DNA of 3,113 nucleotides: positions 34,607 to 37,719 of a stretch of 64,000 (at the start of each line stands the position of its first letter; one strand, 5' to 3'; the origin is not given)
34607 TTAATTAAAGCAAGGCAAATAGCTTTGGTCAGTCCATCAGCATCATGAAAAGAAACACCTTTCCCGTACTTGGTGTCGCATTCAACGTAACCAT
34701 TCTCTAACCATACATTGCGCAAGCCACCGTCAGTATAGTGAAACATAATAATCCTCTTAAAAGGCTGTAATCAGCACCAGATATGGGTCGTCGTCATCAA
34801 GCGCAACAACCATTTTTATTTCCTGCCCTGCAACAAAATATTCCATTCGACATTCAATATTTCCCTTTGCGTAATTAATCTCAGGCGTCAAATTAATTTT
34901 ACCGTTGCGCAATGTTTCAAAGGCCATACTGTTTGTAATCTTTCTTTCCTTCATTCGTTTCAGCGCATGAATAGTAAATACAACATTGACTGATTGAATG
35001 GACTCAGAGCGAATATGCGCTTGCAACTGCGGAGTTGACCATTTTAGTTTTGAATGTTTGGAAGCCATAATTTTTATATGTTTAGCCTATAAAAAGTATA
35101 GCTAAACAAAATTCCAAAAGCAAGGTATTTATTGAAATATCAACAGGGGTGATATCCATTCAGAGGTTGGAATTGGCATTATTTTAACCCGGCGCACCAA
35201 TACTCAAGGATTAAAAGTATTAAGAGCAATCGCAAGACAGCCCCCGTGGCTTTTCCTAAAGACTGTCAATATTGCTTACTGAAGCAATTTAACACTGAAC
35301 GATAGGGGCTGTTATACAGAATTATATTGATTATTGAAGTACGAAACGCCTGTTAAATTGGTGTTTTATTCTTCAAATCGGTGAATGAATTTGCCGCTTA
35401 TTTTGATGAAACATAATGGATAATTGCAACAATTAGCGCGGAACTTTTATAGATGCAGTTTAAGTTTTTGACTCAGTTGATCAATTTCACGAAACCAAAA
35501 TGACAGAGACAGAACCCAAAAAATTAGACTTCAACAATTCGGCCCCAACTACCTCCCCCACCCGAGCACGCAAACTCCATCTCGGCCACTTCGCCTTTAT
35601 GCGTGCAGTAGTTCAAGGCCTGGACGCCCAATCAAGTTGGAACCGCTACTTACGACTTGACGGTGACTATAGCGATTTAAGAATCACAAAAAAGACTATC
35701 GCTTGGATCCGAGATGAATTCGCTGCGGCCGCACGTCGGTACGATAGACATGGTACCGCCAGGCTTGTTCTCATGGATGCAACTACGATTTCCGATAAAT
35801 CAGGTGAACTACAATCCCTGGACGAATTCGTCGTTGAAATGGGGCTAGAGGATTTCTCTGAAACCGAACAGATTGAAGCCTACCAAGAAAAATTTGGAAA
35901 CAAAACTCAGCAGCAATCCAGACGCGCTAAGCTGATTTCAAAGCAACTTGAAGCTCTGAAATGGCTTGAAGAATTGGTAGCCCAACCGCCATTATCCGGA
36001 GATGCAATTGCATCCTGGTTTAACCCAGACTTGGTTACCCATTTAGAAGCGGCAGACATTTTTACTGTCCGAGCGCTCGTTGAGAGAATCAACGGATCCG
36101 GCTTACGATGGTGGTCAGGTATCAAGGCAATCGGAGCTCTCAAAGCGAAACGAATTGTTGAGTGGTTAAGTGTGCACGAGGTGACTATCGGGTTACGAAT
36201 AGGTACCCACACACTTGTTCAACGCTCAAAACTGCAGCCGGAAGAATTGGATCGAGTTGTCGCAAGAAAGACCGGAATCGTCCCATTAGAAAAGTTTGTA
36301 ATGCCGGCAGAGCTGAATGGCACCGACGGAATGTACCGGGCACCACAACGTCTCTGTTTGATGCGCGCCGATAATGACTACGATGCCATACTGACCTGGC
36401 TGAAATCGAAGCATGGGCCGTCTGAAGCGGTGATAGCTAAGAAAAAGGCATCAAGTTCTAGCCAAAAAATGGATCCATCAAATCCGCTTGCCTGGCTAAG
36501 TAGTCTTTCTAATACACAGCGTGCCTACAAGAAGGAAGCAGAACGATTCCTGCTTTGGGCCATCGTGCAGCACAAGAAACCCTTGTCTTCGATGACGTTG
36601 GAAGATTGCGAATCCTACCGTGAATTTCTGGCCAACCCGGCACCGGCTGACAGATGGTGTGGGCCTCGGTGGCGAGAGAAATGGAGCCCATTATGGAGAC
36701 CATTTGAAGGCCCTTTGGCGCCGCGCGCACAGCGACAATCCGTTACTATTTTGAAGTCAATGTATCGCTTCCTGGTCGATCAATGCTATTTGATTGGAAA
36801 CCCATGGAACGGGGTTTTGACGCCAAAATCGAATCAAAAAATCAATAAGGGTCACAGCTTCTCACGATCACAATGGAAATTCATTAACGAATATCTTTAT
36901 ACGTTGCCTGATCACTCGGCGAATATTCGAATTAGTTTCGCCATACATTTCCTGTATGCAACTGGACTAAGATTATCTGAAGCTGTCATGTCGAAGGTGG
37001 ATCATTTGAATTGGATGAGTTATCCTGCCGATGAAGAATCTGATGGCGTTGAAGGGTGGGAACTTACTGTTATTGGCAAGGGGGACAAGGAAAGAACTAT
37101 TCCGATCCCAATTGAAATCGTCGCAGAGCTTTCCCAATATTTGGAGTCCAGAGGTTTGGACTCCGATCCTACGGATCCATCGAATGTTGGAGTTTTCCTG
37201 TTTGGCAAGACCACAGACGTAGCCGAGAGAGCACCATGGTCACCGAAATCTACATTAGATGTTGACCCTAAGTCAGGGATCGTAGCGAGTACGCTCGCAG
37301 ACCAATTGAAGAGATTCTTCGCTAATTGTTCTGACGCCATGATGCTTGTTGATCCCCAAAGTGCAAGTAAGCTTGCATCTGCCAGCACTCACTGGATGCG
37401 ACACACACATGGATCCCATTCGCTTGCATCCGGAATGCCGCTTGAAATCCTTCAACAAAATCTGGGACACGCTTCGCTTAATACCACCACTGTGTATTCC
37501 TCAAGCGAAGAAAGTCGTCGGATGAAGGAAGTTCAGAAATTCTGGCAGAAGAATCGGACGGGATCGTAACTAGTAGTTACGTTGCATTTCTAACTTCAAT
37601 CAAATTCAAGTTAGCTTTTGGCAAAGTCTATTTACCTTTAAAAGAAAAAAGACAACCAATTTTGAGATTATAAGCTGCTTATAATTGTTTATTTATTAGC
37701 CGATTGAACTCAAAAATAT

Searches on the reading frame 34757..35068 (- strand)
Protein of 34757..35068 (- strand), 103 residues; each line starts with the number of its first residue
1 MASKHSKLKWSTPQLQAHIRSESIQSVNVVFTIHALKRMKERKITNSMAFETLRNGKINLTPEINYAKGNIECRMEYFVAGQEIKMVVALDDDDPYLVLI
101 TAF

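Call 6: search_protein_families(library=pfam, proteins=[window:34757-35068:-])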
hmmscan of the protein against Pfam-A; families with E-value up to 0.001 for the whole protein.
window:34757-35068:- (103 aa): 1 family
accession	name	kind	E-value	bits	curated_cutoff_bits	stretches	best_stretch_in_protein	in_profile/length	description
PF14076.12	DUF4258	-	6.4e-10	39.6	25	1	31-103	1-70/71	Domain of unknown function (DUF4258)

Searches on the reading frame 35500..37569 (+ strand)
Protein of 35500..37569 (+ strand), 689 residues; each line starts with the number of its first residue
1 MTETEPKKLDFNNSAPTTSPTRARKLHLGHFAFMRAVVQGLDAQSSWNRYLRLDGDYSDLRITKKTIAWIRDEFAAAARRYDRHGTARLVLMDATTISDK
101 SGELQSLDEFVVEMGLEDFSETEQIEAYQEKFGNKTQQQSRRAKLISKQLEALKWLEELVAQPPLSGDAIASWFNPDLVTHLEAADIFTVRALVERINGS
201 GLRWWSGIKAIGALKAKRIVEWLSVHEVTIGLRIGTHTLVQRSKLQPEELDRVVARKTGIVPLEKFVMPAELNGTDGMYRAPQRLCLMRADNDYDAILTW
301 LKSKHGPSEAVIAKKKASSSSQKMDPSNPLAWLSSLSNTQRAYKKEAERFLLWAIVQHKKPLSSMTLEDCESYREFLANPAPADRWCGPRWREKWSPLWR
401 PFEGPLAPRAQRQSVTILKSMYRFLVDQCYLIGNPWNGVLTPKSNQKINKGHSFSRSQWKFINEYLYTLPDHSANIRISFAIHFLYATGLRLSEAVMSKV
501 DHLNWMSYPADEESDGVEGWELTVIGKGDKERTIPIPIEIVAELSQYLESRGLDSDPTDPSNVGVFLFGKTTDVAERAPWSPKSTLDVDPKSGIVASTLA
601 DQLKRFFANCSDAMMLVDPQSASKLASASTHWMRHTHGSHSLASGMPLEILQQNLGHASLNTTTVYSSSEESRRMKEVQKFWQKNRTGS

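Call 6: search_protein_families(library=pfam, proteins=[window:35500-37569:+])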
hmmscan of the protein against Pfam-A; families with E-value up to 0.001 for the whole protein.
window:35500-37569:+ (689 aa): 2 families
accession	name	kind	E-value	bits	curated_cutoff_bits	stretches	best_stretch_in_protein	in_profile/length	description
PF12482.14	DUF3701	-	2.4e-23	82.5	26.9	1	155-247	1-93/93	Phage integrase protein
PF00589.27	Phage_integrase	-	5e-16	59.4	27.1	1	469-671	15-170/172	Phage integrase family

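Call 81: search_protein_families(library=ncbifam, proteins=[window:35500-37569:+])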
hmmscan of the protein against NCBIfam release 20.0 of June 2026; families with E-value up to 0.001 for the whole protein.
window:35500-37569:+ (689 aa): 8 families
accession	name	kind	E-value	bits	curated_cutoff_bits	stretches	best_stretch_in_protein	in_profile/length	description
TIGR02224.1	recomb_XerC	equivalog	7.2e-25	88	335.15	2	405-560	60-200/295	tyrosine recombinase XerC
NF001399.0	PRK00283.1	subfamily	5.3e-24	85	279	1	338-678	25-292/300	tyrosine recombinase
TIGR02225.1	recomb_XerD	equivalog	1.1e-23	84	329.6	2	381-553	57-189/290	site-specific tyrosine recombinase XerD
NF040815.2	recomb_XerA_Arch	equivalog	7.1e-21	75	220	2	629-674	214-259/263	site-specific tyrosine recombinase/integron integrase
NF002331.0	PRK01287.1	subfamily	5.2e-12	45.4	371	1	405-549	94-224/365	site-specific tyrosine recombinase XerC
TIGR02249.1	integrase_gron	subfamily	1.5e-10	40.9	265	1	479-667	119-298/315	integron integrase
NF003462.0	PRK05084.1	equivalog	5.8e-08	31.9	267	0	628-680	303-355/360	tyrosine recombinase XerS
NF011946.0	PRK15417.1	equivalog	0.00012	21.3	435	1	483-667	138-313/337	integron integrase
